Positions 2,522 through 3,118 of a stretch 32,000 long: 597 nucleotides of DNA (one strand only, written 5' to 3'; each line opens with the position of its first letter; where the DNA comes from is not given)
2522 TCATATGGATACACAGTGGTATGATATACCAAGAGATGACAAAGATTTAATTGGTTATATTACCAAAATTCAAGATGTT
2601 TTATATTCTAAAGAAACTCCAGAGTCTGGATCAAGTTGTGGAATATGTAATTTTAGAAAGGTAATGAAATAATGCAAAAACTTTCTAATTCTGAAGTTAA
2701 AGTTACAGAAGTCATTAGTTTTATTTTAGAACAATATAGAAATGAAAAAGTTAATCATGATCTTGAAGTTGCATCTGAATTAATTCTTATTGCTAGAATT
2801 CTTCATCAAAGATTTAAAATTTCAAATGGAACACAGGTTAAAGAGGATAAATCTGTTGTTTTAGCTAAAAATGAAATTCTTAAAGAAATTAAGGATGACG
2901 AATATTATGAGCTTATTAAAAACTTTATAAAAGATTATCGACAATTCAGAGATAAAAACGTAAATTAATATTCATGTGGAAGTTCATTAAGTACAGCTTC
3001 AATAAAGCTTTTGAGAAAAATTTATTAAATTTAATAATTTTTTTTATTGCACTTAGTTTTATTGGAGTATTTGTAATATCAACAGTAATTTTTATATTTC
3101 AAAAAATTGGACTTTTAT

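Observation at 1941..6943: Operator-controlled six-gene operon (Cas4-like nuclease, small protein, RCK cation channel, small HTH, GIY-YIG protein, basic protein): candidate novel defence or abortive-infection module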

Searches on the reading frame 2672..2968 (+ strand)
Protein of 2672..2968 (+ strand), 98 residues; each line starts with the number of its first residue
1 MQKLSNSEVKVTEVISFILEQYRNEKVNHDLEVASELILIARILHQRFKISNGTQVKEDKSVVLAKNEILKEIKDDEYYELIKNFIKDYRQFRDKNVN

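Call 6: search_protein_families(library=pfam, proteins=[window:2672-2968:+], max_evalue=1)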
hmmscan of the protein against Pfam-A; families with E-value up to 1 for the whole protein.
window:2672-2968:+ (98 aa): 1 family
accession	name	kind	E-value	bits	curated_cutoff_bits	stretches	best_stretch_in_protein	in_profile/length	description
PF20606.3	DUF6799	-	0.1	12.8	26.8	1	44-77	23-55/63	Domain of unknown function (DUF6799)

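Call 7: search_protein_families(library=padloc, proteins=[window:2672-2968:+], max_evalue=1)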
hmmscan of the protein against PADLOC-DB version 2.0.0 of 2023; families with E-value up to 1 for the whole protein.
window:2672-2968:+ (98 aa): 0 families

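Call 8: search_protein_families(library=ncbifam, proteins=[window:2672-2968:+], max_evalue=1)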
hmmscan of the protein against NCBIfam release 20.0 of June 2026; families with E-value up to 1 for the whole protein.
window:2672-2968:+ (98 aa): 0 families

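Call 9: search_protein_families(library=phrogs, proteins=[window:2672-2968:+], max_evalue=0.1)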
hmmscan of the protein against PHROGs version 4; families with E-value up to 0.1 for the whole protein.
window:2672-2968:+ (98 aa): 2 families
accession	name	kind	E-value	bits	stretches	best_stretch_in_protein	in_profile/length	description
phrog_26925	-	unknown function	0.042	15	1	19-90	10-82/82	-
phrog_13117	-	unknown function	0.055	14.6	1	1-92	36-128/135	-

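Call 54: search_solved_structures(query=A3, max_evalue=10, show_alignments=1)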
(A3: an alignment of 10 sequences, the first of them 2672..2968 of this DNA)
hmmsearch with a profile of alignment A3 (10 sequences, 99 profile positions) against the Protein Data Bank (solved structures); distinct sequences matched with E-value up to 10: 1.
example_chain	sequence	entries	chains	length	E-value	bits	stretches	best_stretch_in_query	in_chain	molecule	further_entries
2kb2_A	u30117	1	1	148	2.3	11.6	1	64-94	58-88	BlrP1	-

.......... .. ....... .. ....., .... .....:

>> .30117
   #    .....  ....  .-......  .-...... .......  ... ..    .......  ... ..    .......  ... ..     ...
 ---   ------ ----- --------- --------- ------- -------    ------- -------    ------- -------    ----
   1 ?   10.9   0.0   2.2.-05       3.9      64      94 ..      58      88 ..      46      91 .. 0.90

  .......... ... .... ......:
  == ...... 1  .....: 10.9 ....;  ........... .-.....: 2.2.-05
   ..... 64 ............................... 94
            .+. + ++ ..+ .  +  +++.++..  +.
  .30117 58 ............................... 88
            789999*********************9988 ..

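Call 86: search_protein_representatives(protein=window:2672-2968:+)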
Query: 98 residues. Proteins with E-value up to 0.001 (for the whole library): 37; up to 1e-10: 21; up to 1e-30: 3. The best 37 are listed.
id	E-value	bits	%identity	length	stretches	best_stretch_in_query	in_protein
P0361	2.9e-51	187.0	98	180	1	1-98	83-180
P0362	4.0e-43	161.0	84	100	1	4-97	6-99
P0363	4.0e-34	132.3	82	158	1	3-85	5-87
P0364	2.8e-30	120.0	83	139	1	24-98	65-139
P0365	6.3e-29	115.7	70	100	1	1-82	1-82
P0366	1.5e-23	98.6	79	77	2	2-57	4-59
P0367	3.7e-21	90.9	57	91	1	6-92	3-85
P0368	6.6e-21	90.1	55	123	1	7-98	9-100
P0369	1.9e-20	88.7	82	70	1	1-55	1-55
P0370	1.8e-19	85.6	79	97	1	1-57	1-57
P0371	1.8e-18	82.4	46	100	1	3-98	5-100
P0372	4.0e-17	78.1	51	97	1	3-88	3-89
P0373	7.2e-17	77.2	84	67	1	4-52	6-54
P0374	2.9e-16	75.3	49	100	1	4-98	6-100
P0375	8.7e-16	73.8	52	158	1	7-95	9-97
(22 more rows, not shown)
